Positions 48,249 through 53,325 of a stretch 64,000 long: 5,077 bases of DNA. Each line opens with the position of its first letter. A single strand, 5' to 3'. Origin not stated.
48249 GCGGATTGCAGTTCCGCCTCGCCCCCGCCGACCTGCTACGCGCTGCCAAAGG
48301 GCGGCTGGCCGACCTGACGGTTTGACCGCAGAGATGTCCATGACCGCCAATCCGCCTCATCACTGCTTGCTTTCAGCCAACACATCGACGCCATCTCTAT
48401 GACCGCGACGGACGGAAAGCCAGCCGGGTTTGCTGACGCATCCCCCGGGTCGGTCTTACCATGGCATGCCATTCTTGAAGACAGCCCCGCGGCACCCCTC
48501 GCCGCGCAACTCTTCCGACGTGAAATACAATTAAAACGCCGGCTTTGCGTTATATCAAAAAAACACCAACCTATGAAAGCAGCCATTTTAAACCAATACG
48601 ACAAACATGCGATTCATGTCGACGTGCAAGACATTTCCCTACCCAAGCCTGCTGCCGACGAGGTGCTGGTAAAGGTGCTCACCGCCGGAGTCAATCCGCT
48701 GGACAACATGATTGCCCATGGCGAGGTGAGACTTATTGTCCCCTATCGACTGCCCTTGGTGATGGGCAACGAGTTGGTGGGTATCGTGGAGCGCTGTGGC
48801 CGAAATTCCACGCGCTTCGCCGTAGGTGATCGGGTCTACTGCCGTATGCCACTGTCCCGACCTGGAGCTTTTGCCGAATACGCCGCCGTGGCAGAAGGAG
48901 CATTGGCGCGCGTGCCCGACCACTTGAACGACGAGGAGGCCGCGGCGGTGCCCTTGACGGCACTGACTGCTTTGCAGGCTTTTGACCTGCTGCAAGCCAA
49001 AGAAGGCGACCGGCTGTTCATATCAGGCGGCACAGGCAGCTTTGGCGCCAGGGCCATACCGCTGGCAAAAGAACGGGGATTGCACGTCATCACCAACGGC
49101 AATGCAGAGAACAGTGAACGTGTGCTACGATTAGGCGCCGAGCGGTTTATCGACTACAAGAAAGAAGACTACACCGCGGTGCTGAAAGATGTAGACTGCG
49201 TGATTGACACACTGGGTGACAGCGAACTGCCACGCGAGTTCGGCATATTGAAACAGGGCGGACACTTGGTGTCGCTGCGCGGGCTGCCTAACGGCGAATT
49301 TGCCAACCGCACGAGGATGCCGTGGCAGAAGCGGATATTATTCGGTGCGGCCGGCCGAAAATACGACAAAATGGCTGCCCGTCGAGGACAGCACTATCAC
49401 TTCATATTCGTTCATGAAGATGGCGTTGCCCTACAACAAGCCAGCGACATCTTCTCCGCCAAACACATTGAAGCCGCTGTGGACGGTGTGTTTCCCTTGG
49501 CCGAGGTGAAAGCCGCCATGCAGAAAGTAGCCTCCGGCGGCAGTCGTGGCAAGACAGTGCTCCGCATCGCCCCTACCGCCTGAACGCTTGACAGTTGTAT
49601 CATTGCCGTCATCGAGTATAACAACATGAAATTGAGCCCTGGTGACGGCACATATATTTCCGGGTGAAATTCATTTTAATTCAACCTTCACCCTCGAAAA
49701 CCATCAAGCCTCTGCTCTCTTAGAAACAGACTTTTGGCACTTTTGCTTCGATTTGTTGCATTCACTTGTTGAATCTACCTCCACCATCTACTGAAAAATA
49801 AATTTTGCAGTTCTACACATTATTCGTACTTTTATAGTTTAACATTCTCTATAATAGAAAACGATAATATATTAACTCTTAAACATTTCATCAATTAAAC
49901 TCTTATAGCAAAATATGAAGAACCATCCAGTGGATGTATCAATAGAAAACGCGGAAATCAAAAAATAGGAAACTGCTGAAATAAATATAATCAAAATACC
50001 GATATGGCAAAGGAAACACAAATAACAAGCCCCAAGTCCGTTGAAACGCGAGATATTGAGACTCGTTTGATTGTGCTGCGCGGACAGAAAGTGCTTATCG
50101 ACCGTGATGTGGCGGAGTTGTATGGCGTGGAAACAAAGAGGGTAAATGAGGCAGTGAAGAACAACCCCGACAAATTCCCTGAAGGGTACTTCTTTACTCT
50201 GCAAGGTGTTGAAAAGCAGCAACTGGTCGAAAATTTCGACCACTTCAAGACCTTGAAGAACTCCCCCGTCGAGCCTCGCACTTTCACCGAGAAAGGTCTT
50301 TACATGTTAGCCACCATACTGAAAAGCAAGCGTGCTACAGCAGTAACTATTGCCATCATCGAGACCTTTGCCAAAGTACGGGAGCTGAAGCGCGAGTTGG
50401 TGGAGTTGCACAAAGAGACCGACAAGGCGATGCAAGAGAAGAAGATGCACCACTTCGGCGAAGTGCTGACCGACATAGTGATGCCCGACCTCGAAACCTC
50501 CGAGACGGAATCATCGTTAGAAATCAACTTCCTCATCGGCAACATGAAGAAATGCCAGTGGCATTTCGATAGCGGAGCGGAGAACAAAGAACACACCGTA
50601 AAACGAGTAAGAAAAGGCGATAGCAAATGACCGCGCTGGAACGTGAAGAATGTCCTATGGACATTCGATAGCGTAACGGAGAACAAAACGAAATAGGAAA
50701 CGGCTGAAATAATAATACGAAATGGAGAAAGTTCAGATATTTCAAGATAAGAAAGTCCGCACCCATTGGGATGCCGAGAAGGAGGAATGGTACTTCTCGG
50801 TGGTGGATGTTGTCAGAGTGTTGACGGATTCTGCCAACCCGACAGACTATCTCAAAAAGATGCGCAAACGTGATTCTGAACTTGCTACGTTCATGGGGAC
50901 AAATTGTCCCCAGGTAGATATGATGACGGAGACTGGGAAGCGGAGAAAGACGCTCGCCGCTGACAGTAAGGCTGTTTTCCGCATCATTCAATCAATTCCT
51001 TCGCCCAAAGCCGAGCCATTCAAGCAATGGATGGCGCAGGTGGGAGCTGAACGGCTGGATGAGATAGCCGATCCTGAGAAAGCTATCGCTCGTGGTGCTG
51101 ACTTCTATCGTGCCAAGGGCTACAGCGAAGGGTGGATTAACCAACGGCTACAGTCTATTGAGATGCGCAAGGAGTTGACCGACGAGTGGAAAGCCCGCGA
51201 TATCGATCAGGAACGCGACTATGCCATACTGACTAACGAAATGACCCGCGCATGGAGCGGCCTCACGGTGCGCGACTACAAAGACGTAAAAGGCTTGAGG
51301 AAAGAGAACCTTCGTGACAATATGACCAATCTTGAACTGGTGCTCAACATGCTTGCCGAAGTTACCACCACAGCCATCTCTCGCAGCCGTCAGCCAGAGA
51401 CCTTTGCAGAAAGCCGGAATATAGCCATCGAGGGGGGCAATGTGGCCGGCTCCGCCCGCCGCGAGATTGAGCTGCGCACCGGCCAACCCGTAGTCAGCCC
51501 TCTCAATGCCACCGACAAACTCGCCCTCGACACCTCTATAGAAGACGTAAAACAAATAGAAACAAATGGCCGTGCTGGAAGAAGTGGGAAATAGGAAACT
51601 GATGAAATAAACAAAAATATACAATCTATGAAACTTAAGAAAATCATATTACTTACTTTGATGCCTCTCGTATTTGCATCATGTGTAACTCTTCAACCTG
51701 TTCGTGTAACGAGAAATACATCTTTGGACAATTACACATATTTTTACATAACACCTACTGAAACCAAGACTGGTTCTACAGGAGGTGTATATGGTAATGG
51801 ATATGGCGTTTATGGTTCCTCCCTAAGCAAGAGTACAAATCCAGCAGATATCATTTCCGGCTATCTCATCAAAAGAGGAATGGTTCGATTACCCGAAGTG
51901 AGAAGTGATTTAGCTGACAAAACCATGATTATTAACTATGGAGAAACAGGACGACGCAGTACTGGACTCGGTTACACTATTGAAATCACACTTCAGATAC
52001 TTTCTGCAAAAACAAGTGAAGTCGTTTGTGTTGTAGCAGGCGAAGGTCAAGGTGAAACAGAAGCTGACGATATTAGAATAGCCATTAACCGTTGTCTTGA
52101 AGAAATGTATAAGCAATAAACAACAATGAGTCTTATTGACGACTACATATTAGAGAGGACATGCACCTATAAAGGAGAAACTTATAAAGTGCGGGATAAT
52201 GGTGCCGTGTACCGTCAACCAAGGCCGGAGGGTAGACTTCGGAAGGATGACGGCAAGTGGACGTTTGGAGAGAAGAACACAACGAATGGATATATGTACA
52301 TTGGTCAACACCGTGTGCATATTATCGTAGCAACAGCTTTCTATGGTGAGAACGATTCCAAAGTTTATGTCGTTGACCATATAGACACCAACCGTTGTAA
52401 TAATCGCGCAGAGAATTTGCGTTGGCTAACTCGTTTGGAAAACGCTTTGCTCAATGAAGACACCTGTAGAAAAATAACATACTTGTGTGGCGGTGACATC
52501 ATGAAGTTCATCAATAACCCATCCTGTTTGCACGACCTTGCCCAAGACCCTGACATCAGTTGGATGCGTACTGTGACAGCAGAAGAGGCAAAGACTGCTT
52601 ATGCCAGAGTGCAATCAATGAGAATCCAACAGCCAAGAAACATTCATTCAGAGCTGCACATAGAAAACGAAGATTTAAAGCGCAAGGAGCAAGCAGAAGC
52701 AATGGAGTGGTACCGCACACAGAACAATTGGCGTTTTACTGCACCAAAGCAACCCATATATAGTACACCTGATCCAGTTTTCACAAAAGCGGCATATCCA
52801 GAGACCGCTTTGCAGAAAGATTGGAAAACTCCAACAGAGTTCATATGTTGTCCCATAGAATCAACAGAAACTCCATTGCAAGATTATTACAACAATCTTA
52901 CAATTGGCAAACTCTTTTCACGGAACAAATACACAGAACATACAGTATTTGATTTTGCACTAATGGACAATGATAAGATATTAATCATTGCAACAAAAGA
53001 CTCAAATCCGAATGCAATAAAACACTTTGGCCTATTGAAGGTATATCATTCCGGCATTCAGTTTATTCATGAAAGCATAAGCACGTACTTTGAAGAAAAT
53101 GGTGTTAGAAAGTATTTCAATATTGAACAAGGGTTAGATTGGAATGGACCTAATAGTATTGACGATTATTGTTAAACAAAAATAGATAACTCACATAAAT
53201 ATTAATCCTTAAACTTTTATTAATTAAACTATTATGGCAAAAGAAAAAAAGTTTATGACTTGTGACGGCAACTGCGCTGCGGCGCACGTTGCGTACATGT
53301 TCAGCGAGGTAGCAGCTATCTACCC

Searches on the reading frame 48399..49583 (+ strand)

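Call 57: search_protein_families(library=pfam, proteins=[window:48399-49583:+], max_evalue=0.001)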
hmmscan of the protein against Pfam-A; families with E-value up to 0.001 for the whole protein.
window:48399-49583:+ (394 aa): 3 families
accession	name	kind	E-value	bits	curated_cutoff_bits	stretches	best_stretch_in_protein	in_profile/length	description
PF13602.12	ADH_zinc_N_2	-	2.2e-20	74.4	27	1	245-388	1-134/134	Zinc-binding dehydrogenase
PF08240.17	ADH_N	-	1.2e-16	61.3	23.5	1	86-174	2-104/104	Alcohol dehydrogenase GroES-like domain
PF00107.32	ADH_zinc_N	-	2.7e-07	31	31.8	1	217-299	4-93/129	Zinc-binding dehydrogenase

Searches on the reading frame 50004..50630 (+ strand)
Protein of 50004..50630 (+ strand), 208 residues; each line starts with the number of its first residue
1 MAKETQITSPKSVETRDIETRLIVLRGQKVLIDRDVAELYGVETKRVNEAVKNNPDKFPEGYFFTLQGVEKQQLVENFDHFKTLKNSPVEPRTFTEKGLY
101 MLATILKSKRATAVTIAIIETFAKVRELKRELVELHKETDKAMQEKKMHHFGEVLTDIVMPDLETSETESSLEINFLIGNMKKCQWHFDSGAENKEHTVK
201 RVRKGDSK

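Call 57: search_protein_families(library=pfam, proteins=[window:50004-50630:+], max_evalue=0.001)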
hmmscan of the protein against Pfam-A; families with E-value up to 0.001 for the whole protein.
window:50004-50630:+ (208 aa): 2 families
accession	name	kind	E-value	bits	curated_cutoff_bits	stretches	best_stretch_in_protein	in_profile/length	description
PF10543.14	ORF6N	-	5.1e-28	97.6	27.8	1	22-105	3-86/86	ORF6N domain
PF09669.15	Phage_pRha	-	0.00049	21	29.9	0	34-126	4-90/91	Phage regulatory protein Rha (Phage_pRha)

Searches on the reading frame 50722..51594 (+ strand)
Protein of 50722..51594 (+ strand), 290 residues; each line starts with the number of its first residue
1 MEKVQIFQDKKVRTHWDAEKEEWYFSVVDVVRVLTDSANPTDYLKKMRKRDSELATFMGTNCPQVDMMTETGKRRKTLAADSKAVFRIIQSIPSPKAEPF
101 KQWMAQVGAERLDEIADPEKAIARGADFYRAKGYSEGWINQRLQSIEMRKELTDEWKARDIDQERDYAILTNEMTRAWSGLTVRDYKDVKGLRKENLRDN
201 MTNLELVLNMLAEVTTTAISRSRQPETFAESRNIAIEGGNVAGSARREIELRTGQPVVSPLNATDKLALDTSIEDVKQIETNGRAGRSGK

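Call 57: search_protein_families(library=pfam, proteins=[window:50722-51594:+], max_evalue=0.001)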
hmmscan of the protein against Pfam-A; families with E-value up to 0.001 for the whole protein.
window:50722-51594:+ (290 aa): 1 family
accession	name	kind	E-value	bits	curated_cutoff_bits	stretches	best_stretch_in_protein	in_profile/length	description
PF02498.22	Bro-N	-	2.4e-11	44.5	25.6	1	11-106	1-92/96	BRO family, N-terminal domain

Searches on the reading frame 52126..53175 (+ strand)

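Call 57: search_protein_families(library=pfam, proteins=[window:52126-53175:+], max_evalue=0.001)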
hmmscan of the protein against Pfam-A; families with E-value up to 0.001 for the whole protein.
window:52126-53175:+ (349 aa): 1 family
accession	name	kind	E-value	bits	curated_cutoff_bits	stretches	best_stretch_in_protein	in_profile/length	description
PF13392.12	HNH_3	-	1e-15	57.5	24.8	1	63-107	2-45/46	HNH endonuclease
